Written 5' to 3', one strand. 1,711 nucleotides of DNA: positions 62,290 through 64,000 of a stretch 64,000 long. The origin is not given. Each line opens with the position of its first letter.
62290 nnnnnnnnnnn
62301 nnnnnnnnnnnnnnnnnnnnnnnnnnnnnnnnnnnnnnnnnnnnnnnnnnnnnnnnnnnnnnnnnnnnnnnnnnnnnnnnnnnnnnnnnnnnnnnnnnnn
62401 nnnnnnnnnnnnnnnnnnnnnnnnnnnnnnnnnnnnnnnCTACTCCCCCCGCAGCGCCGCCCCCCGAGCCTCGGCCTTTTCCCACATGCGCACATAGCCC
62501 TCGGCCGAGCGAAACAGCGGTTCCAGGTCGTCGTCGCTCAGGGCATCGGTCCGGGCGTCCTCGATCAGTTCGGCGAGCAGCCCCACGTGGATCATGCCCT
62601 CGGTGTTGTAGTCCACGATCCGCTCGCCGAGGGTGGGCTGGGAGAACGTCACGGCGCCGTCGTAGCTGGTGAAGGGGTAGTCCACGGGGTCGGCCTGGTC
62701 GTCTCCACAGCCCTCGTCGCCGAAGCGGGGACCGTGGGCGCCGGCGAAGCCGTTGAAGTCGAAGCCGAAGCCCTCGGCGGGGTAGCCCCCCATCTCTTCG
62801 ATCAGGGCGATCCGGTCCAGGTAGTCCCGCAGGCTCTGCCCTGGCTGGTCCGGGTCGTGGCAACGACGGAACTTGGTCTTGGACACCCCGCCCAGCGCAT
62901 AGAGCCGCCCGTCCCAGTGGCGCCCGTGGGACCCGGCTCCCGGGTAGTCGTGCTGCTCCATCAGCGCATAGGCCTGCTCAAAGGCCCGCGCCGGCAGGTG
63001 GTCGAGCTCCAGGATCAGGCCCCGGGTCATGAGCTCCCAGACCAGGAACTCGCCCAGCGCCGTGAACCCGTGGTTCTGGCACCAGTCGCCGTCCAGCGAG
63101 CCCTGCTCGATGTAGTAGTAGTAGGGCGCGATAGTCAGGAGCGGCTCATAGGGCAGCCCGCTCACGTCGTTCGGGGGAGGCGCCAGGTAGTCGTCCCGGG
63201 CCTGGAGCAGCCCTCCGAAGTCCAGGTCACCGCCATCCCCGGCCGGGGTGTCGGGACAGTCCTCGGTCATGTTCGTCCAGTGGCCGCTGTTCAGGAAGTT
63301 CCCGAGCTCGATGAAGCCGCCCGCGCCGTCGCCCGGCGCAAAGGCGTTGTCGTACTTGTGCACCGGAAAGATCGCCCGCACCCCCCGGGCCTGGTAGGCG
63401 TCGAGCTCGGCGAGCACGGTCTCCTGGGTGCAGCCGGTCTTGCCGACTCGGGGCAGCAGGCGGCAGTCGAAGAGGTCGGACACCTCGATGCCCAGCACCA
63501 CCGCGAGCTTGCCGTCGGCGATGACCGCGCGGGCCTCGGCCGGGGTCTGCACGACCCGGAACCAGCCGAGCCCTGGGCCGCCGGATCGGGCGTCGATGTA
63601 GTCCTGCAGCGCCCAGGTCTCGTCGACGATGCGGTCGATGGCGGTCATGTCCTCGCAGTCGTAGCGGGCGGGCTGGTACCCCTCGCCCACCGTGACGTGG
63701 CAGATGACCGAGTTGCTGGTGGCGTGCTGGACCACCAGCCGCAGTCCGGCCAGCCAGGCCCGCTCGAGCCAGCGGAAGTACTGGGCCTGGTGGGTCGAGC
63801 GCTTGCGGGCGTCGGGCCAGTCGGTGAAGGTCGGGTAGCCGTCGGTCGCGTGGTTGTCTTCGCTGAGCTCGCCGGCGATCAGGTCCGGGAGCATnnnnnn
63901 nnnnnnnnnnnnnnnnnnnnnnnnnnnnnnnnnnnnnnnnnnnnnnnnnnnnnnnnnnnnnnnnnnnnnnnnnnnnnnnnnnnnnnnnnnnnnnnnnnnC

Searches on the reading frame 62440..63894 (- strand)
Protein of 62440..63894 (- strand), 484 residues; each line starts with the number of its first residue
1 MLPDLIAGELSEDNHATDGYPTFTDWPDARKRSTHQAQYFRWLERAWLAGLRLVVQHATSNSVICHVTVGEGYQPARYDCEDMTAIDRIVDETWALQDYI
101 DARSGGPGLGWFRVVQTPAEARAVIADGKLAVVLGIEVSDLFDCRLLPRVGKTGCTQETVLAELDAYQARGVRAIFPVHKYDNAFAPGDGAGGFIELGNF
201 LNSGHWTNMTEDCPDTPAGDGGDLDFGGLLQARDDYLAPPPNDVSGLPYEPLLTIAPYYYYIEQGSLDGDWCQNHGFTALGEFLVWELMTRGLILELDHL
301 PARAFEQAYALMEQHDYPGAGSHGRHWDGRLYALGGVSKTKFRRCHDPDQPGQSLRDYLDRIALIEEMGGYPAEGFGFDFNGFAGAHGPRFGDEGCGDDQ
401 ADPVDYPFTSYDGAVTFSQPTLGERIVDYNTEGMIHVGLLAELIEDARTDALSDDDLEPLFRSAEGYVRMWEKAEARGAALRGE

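Call 11: search_protein_families(library=pfam, proteins=[window:62440-63894:-], max_evalue=0.01)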
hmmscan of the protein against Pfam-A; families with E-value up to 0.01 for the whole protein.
window:62440-63894:- (484 aa): 1 family
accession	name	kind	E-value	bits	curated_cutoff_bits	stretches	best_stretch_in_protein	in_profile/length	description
PF01244.27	Peptidase_M19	-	1.1e-08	35.1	26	1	112-188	87-148/319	Membrane dipeptidase (Peptidase family M19)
